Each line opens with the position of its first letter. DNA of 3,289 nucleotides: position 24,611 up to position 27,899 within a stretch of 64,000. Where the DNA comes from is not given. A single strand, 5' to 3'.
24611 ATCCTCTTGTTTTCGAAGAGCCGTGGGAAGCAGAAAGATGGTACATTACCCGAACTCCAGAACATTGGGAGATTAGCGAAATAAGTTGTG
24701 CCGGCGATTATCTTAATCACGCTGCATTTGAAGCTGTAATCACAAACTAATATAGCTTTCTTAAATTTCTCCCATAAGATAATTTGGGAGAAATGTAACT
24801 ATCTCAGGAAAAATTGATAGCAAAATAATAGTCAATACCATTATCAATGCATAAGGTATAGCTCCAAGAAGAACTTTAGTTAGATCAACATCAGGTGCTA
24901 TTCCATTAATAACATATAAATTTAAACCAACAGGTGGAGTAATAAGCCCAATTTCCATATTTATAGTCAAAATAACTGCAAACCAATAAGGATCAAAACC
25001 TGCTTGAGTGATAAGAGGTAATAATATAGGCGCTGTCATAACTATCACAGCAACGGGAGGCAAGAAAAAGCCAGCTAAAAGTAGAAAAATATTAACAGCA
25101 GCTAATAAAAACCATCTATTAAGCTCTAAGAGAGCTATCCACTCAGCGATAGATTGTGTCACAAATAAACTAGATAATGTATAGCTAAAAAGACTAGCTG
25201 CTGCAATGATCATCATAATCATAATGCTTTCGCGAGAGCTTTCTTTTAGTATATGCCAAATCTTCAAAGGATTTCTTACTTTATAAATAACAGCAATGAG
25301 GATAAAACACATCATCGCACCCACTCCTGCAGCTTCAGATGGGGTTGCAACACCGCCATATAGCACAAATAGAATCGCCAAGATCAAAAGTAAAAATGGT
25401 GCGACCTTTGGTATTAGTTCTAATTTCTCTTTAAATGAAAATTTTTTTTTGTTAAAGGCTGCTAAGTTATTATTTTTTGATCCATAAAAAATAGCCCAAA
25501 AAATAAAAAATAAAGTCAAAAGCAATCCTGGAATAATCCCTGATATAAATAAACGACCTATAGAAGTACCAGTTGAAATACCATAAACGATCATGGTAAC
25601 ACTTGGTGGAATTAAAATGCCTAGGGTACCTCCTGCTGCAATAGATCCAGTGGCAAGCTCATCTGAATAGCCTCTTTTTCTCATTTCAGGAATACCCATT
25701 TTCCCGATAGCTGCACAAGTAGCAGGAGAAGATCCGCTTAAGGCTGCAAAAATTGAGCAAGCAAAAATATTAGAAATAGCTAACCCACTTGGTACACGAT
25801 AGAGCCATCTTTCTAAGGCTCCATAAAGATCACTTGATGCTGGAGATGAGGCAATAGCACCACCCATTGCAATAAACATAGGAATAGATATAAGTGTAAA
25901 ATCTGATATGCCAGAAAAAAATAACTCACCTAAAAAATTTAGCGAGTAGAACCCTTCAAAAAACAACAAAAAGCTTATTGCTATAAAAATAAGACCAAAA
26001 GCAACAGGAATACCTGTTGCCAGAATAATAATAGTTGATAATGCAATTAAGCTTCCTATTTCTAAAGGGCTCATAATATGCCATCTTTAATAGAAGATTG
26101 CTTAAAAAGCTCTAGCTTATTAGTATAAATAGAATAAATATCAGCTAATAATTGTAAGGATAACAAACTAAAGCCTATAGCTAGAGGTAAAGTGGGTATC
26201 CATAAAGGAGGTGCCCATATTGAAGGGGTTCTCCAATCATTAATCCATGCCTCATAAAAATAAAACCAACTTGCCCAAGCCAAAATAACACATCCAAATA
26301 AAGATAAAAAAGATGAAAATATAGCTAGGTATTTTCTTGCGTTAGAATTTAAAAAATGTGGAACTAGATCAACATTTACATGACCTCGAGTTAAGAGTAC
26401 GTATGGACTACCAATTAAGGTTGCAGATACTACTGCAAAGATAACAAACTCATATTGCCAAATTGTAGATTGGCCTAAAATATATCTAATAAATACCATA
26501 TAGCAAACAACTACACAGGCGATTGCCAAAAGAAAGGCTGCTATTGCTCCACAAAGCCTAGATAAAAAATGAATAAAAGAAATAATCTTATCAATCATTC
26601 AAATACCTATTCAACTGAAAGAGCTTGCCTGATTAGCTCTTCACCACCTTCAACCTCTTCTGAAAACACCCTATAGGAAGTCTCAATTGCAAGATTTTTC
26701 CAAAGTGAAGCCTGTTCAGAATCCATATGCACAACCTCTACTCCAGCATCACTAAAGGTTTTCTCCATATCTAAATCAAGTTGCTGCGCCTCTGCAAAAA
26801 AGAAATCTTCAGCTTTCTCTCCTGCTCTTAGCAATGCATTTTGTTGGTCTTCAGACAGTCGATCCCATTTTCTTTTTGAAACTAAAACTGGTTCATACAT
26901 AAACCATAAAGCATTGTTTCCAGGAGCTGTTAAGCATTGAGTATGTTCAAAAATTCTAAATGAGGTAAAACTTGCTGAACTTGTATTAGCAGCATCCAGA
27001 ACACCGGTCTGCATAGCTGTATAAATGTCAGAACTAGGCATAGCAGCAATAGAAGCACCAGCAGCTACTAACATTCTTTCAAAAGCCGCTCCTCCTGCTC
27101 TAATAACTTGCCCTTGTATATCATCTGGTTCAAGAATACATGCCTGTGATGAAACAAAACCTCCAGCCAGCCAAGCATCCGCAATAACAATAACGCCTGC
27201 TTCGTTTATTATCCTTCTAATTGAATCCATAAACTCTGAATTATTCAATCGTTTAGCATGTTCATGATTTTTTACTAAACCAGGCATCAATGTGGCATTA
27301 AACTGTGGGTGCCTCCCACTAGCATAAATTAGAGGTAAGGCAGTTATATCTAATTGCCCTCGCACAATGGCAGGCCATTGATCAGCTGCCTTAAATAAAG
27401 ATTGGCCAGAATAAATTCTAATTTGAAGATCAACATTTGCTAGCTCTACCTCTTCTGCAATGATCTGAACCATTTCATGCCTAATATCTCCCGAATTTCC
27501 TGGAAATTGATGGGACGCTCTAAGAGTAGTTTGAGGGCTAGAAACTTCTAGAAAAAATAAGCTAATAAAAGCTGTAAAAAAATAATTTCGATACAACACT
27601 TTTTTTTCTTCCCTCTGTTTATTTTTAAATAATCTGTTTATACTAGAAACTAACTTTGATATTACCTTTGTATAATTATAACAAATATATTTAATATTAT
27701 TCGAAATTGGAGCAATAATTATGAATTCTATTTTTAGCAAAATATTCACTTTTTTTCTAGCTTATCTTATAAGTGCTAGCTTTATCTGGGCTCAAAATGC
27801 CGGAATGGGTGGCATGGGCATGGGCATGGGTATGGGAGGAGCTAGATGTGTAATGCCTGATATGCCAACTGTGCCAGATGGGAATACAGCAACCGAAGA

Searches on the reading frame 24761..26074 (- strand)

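Call 37: search_protein_families(library=pfam, proteins=[window:24761-26074:-], max_evalue=0.001)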
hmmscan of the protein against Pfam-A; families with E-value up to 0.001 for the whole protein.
window:24761-26074:- (437 aa): 1 family
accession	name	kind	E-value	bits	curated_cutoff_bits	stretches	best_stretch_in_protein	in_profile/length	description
PF06808.19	DctM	-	3.1e-94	316.6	23.8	1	14-425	4-413/413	Tripartite ATP-independent periplasmic transporter, DctM component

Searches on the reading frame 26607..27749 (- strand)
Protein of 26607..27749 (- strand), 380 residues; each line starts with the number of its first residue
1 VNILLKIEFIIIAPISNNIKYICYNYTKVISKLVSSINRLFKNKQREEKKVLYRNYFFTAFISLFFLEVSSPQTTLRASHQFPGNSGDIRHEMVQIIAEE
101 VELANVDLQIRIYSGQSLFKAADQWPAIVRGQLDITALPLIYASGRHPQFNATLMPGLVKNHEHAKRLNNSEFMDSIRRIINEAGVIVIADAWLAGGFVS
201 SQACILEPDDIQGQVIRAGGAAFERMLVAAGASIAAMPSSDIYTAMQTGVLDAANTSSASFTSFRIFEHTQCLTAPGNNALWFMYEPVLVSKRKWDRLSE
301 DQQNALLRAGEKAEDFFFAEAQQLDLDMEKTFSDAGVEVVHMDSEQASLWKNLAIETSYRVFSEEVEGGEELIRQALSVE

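Call 37: search_protein_families(library=pfam, proteins=[window:26607-27749:-], max_evalue=0.001)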
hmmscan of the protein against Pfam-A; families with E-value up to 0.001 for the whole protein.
window:26607-27749:- (380 aa): 1 family
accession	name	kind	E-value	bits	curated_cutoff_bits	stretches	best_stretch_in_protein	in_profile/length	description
PF03480.18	DctP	-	4.9e-37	128.2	23.4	1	89-356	10-277/286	Bacterial extracellular solute-binding protein, family 7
